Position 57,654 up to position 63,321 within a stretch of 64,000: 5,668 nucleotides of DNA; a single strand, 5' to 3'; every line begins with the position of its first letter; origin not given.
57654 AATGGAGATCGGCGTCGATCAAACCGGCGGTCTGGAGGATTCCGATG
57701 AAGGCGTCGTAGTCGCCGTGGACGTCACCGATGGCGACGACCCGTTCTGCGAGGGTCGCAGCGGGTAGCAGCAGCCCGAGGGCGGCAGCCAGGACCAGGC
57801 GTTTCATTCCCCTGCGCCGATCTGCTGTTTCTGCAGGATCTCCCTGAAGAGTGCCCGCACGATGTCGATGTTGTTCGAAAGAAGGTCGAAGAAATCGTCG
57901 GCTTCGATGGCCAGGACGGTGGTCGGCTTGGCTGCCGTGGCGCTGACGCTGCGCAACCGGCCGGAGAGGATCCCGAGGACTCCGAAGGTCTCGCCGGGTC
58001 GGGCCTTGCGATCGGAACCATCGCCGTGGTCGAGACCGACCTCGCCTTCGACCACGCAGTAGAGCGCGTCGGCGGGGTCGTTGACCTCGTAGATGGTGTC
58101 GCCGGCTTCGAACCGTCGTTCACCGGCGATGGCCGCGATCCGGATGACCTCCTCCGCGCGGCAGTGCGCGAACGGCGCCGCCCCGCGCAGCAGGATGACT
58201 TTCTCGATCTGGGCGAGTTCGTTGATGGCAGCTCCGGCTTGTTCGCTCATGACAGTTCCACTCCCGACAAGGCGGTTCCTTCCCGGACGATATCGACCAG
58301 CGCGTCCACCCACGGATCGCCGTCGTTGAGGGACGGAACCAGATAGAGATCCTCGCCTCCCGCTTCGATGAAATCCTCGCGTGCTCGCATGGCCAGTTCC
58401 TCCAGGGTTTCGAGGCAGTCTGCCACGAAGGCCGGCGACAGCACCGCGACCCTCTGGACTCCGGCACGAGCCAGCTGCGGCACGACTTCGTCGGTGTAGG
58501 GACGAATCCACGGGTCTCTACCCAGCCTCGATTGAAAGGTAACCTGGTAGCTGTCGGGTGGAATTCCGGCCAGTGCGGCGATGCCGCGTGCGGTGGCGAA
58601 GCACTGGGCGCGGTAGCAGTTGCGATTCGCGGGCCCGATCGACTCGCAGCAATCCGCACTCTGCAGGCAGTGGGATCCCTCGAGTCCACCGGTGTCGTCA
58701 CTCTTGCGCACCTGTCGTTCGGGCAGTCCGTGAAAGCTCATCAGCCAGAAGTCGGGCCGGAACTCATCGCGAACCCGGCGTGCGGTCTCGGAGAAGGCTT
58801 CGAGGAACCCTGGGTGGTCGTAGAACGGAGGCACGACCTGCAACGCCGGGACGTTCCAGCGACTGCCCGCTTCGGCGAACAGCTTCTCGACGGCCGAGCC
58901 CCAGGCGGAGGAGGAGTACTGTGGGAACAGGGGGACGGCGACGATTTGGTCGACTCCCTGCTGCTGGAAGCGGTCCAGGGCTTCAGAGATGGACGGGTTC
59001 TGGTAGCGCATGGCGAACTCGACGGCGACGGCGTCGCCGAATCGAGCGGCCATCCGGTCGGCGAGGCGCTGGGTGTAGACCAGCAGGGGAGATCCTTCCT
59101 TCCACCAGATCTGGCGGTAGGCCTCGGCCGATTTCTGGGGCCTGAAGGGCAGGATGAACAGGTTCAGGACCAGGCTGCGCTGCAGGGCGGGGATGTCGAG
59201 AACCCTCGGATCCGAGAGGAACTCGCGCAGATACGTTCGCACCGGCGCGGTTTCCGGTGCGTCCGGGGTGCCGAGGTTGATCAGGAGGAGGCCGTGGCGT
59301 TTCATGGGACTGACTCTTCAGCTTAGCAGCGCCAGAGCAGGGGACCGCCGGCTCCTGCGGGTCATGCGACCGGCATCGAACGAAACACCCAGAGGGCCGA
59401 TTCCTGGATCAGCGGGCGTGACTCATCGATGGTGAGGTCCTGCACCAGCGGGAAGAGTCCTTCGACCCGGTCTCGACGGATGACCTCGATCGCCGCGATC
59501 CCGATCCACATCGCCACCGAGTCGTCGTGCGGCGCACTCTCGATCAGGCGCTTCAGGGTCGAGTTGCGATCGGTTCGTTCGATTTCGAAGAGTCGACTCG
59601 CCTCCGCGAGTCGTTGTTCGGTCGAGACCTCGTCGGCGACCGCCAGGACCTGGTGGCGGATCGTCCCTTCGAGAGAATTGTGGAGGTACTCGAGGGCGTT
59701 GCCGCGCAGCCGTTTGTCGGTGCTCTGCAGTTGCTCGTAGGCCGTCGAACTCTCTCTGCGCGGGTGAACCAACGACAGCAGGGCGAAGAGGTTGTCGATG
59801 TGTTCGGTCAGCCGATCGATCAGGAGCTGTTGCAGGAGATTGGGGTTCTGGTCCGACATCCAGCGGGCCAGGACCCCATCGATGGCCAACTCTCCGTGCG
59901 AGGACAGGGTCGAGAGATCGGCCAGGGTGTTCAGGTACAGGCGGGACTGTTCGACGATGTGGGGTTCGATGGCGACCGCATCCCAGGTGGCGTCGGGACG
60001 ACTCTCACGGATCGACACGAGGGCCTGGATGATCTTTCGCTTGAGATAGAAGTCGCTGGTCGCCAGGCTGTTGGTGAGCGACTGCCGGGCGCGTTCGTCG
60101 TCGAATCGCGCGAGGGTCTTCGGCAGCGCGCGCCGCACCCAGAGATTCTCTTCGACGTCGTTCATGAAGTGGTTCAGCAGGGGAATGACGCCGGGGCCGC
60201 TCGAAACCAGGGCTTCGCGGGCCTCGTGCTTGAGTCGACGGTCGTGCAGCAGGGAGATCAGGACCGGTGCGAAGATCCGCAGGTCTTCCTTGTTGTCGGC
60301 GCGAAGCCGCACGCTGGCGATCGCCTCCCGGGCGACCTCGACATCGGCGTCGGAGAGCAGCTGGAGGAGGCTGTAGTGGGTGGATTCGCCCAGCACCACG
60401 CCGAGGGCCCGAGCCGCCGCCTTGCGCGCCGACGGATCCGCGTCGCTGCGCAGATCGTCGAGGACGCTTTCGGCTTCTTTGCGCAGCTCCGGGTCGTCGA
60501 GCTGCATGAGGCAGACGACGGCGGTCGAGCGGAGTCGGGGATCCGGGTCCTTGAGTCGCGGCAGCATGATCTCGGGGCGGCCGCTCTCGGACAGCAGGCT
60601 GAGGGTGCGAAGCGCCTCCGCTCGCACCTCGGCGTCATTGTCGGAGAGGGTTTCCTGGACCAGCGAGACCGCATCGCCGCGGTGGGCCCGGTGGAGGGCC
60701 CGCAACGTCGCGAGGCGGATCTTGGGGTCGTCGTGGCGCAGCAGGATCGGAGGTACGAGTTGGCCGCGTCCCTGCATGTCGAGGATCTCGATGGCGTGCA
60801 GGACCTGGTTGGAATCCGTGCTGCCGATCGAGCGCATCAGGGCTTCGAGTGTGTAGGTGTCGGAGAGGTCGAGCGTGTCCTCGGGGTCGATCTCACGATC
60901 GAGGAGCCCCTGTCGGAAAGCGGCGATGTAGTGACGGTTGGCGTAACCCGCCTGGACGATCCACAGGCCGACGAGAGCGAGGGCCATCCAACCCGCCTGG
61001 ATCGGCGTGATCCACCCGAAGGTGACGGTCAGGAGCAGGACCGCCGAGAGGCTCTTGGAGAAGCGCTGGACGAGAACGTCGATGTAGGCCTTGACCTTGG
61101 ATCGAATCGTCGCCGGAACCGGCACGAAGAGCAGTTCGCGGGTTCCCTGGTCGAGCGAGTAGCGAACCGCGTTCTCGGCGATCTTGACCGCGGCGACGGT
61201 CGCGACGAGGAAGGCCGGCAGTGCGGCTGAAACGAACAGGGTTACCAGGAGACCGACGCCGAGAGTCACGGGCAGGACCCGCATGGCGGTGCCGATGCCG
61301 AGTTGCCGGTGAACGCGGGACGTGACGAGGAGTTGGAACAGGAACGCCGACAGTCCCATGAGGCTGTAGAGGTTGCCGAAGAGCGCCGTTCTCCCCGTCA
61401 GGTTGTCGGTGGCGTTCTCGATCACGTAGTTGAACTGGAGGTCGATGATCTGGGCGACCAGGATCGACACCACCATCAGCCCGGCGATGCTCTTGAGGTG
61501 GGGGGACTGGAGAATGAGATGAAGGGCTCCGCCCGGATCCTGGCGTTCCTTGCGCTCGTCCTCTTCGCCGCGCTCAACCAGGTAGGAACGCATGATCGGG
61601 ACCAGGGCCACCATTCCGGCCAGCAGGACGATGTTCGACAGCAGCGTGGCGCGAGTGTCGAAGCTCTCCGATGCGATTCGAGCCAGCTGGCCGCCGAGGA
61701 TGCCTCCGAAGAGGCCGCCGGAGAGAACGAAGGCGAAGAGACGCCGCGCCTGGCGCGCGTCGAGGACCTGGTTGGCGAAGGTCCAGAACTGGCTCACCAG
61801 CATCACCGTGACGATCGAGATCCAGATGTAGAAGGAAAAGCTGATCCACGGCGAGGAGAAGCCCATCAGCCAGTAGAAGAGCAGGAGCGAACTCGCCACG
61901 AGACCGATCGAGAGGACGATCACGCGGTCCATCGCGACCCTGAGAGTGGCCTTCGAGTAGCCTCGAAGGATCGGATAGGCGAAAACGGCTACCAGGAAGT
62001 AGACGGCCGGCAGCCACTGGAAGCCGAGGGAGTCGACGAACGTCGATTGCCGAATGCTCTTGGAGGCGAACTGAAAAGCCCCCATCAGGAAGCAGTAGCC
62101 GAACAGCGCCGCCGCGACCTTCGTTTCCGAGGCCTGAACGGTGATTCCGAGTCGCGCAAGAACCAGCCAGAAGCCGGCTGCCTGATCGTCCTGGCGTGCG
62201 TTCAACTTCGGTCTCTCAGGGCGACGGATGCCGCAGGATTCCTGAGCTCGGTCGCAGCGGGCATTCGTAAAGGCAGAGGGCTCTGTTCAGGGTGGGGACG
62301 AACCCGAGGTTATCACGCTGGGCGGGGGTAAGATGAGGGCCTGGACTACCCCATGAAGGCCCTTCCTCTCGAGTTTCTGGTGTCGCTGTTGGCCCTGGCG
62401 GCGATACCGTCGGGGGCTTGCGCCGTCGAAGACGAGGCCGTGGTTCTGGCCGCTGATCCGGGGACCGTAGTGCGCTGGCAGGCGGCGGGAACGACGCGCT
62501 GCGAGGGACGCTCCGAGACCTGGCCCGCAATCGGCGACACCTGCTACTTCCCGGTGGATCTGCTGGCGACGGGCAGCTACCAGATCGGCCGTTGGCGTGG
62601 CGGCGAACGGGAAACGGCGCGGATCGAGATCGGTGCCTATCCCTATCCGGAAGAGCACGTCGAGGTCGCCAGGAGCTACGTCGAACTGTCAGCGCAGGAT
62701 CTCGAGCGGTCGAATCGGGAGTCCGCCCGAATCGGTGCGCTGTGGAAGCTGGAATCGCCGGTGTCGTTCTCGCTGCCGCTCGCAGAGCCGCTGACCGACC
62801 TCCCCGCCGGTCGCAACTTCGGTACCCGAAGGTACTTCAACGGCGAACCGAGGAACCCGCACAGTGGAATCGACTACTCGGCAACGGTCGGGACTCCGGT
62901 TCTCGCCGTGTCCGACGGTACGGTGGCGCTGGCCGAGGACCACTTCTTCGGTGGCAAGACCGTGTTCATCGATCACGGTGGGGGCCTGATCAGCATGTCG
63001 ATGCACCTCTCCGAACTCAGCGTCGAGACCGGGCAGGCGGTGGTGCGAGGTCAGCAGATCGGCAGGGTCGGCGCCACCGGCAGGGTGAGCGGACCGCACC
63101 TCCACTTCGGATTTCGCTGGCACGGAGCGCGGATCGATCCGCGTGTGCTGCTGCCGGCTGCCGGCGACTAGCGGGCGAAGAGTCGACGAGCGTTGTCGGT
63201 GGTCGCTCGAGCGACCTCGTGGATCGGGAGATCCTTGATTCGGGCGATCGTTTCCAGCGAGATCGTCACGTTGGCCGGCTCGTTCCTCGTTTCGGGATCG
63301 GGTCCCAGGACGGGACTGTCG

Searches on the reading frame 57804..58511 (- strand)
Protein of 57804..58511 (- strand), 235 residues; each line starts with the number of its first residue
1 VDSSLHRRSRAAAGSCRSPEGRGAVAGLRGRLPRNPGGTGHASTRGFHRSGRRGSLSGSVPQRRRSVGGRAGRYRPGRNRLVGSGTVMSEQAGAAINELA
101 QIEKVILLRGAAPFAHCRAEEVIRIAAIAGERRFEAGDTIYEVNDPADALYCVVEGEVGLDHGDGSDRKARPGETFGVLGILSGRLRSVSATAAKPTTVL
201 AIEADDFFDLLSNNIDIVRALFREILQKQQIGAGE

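Call 43: search_protein_families(library=pfam, proteins=[window:57804-58511:-])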
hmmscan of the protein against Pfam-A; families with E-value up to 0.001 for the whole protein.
window:57804-58511:- (235 aa): 1 family
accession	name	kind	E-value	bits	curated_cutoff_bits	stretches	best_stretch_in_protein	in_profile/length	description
PF00027.35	cNMP_binding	-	3.6e-18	65.7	27.5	1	131-214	1-89/89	Cyclic nucleotide-binding domain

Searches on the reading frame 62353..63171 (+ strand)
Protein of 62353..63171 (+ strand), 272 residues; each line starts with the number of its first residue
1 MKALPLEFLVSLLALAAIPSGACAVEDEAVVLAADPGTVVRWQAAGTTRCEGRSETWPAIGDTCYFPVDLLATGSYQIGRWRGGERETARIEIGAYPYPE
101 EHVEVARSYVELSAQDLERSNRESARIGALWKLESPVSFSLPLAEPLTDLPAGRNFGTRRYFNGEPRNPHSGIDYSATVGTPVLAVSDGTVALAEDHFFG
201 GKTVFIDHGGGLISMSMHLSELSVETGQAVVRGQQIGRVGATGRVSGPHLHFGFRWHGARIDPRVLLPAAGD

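Call 43: search_protein_families(library=pfam, proteins=[window:62353-63171:+])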
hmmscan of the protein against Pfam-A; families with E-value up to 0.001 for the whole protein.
window:62353-63171:+ (272 aa): 1 family
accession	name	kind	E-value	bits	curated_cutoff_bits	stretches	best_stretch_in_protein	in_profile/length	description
PF01551.29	Peptidase_M23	-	2.4e-31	108.2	28.7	1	169-263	2-96/96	Peptidase family M23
